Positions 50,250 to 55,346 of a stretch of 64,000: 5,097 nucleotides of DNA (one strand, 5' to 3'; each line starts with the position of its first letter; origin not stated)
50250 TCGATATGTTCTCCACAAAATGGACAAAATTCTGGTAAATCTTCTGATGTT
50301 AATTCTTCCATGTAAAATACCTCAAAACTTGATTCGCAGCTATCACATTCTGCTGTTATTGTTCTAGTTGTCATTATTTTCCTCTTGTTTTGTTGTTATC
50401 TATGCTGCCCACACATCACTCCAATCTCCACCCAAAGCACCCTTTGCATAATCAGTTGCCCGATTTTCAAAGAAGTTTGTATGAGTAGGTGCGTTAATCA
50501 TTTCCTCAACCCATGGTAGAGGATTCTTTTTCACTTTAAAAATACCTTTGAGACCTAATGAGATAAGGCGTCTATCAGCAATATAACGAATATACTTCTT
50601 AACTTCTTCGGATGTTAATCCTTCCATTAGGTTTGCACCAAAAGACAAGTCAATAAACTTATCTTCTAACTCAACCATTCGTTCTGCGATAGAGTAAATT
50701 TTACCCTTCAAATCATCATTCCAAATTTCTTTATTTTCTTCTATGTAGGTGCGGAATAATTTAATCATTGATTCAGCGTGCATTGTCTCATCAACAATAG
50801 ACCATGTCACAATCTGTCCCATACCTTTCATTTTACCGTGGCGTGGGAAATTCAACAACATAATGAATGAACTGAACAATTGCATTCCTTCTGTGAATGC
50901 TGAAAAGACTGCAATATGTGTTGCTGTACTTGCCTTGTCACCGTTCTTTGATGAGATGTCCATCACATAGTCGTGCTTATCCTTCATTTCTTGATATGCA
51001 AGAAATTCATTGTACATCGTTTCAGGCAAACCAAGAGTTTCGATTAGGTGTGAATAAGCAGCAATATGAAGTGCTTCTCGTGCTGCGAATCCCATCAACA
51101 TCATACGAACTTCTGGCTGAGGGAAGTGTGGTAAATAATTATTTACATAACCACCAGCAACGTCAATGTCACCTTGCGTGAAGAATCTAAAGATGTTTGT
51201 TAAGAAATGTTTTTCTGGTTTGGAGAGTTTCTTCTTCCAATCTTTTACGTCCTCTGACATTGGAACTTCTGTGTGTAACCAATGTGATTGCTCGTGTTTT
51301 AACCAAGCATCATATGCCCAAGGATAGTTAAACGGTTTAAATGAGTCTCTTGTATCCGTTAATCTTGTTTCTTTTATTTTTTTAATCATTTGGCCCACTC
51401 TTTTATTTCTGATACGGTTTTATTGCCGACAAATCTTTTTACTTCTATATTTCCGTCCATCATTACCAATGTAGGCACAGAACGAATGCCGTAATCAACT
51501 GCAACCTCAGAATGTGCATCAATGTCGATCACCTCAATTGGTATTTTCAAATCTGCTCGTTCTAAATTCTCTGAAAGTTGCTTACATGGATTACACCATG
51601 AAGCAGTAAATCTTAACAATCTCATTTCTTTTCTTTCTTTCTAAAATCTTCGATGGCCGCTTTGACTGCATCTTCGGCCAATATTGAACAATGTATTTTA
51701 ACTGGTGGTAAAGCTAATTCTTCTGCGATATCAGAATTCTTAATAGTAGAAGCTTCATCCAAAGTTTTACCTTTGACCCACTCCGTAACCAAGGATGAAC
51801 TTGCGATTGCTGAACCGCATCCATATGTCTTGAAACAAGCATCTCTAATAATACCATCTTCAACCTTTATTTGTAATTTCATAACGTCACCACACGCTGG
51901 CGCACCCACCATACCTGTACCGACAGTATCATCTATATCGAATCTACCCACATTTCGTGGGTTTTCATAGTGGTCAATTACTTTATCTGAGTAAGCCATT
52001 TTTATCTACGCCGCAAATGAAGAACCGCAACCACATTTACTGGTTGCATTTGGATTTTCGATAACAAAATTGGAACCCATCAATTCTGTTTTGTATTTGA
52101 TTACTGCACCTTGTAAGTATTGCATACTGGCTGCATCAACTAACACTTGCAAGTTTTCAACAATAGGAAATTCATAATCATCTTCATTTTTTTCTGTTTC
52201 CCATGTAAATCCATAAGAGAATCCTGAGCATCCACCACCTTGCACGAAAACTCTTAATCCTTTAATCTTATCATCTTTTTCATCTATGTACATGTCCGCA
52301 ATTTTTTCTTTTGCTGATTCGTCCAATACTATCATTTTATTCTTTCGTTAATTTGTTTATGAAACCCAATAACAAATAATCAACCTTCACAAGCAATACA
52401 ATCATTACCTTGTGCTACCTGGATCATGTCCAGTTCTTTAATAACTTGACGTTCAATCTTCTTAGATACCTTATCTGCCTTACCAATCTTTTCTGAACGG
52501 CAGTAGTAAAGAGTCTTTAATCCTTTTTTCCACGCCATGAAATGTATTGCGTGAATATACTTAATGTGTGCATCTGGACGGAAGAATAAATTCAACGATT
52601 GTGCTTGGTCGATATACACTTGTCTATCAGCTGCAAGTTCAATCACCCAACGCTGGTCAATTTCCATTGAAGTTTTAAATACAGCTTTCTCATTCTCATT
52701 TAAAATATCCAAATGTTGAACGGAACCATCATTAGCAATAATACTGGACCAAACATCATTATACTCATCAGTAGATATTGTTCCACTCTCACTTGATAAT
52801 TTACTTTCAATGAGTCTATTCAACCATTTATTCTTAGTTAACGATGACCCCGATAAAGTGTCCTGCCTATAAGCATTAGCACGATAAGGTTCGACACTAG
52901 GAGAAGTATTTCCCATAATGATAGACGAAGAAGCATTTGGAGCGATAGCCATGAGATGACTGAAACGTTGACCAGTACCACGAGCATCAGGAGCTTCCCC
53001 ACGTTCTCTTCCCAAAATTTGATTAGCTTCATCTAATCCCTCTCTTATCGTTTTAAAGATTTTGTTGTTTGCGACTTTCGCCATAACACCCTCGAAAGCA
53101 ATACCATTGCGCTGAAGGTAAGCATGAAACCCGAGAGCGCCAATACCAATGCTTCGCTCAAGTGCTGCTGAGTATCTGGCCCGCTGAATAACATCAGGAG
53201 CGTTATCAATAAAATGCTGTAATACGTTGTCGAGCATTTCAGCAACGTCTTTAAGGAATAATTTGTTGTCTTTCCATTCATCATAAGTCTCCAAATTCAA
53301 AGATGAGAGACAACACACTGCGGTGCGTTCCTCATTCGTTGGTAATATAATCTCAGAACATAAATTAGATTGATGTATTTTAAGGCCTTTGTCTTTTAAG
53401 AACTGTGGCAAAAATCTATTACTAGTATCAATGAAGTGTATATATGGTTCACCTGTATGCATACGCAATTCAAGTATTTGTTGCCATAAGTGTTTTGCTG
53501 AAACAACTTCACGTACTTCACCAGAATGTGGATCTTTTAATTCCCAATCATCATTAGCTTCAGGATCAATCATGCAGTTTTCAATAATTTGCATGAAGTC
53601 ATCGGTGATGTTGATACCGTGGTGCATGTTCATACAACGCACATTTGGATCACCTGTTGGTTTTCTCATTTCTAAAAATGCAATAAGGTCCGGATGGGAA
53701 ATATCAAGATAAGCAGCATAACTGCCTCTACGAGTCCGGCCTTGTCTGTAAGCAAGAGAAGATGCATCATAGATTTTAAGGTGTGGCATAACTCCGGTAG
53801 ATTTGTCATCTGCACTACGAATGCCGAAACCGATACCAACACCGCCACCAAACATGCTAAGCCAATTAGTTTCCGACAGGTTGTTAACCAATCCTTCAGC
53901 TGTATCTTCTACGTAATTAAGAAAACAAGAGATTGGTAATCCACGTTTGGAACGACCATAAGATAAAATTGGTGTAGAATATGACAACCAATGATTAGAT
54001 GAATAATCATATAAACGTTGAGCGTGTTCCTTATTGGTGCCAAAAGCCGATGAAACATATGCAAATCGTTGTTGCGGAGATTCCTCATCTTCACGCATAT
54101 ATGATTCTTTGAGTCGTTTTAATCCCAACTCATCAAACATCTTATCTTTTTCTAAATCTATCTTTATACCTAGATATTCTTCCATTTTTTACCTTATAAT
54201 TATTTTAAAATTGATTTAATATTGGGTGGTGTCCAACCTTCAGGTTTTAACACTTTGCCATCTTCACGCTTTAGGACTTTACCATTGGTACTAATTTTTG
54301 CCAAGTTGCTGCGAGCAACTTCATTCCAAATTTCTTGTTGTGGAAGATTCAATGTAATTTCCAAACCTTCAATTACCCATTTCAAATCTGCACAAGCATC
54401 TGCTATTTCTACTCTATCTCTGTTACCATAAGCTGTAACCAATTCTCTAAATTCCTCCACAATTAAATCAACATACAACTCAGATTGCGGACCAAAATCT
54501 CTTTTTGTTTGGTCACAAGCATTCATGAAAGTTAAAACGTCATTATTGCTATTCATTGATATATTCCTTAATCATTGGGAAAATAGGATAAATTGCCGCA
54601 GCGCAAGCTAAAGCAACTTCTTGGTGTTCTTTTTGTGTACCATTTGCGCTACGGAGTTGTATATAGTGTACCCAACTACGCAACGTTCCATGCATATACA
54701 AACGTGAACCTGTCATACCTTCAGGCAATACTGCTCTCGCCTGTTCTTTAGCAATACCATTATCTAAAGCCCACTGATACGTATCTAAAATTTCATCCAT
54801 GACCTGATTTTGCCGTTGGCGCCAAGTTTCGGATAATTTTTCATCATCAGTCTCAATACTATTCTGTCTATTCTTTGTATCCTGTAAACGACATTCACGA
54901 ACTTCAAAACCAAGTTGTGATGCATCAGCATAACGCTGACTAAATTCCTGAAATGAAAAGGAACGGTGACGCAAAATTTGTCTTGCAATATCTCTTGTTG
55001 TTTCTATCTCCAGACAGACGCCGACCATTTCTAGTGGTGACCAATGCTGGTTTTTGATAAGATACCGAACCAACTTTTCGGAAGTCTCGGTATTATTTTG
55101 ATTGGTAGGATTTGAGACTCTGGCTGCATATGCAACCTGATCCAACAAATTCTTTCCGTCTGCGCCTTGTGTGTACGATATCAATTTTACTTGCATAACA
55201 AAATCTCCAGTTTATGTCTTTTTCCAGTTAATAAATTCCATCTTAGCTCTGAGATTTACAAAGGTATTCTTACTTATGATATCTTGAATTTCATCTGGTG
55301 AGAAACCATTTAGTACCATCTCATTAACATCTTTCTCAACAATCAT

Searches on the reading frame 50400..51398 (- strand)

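Call 51: search_protein_families(library=phrogs, proteins=[window:50400-51398:-], max_evalue=0.00001)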
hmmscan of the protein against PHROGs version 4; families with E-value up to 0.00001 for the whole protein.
window:50400-51398:- (332 aa): 4 families
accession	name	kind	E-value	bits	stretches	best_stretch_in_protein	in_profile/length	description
phrog_86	-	DNA, RNA and nucleotide metabolism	1.5e-90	305.3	1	18-331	69-399/504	ribonucleoside diphosphate reductase small subunit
phrog_30939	-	DNA, RNA and nucleotide metabolism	3.1e-16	59.4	1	33-320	30-322/977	ribonucleotide reductase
phrog_8368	-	DNA, RNA and nucleotide metabolism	4.4e-15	57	1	190-328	1-146/156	aerobic NDP reductase small subunit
phrog_24856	-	DNA, RNA and nucleotide metabolism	8.2e-11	43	1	30-198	20-192/195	ribonucleotide reductase class Ia beta subunit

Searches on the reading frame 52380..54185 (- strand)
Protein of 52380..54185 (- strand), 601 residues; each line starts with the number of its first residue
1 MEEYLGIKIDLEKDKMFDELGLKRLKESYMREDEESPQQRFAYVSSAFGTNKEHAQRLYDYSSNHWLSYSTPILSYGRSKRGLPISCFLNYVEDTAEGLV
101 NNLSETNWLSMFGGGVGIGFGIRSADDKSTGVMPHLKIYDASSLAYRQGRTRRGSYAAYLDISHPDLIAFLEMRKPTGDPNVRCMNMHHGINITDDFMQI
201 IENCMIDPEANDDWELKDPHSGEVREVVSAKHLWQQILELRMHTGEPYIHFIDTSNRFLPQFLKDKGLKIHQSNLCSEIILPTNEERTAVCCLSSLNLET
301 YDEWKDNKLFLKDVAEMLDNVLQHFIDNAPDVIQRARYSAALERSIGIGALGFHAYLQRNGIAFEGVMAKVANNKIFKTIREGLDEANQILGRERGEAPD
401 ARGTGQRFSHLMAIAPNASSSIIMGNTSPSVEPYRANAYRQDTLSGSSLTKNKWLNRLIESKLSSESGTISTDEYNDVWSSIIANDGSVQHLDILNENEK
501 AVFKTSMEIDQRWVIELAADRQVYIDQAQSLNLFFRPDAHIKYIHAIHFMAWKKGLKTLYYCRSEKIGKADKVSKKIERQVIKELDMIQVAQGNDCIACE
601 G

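Call 14: search_protein_families(library=phrogs, proteins=[window:52380-54185:-], max_evalue=0.001)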
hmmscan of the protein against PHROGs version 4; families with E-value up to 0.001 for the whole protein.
window:52380-54185:- (601 aa): 11 families
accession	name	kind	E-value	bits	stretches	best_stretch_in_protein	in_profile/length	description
phrog_84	-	DNA, RNA and nucleotide metabolism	2e-160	536.9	1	3-600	184-795/975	ribonucleoside-diphosphate reductase large subunit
phrog_30939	-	DNA, RNA and nucleotide metabolism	2.3e-58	198.9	1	63-561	477-957/977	ribonucleotide reductase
phrog_3844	-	moron, auxiliary metabolic gene and host takeover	6.2e-54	184.6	2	226-399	87-267/451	NrdA-like aerobic NDP reductase large subunit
phrog_3987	-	DNA, RNA and nucleotide metabolism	1.1e-45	157.1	1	7-297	131-461/467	ribonucleotide reductase large subunit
phrog_12229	-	DNA, RNA and nucleotide metabolism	5.2e-25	88.9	2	151-279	473-575/577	ribonucleotide reductase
phrog_33412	-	unknown function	1.3e-19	71.4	1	474-572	31-130/140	-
phrog_29665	-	unknown function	1.6e-19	71.4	1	280-416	1-150/150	-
phrog_22953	-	DNA, RNA and nucleotide metabolism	1.2e-14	55.7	1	119-220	11-105/201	ribonucleotide reductase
phrog_367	-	DNA, RNA and nucleotide metabolism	3e-08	33.3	1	152-439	282-539/701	ribonucleotide reductase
phrog_6132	-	DNA, RNA and nucleotide metabolism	1.9e-07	31.7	1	35-150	164-289/530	ribonucleotide reductase large subunit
phrog_10616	-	DNA, RNA and nucleotide metabolism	4.5e-07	31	0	501-539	13-51/111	ribonucleotide reductase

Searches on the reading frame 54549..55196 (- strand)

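Call 52: search_protein_families(library=phrogs, proteins=[window:54549-55196:-], max_evalue=0.00001)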
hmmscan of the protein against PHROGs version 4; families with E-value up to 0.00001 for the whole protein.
window:54549-55196:- (215 aa): 3 families
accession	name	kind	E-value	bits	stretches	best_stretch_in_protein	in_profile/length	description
phrog_85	-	DNA, RNA and nucleotide metabolism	1.4e-73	249.8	1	1-212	371-582/866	thymidylate synthase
phrog_10644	-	DNA, RNA and nucleotide metabolism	4.9e-48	164.3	1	61-202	2-143/160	thymidylate synthase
phrog_22708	-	DNA, RNA and nucleotide metabolism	2.8e-13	50.8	1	2-95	30-129/242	thymidylate synthase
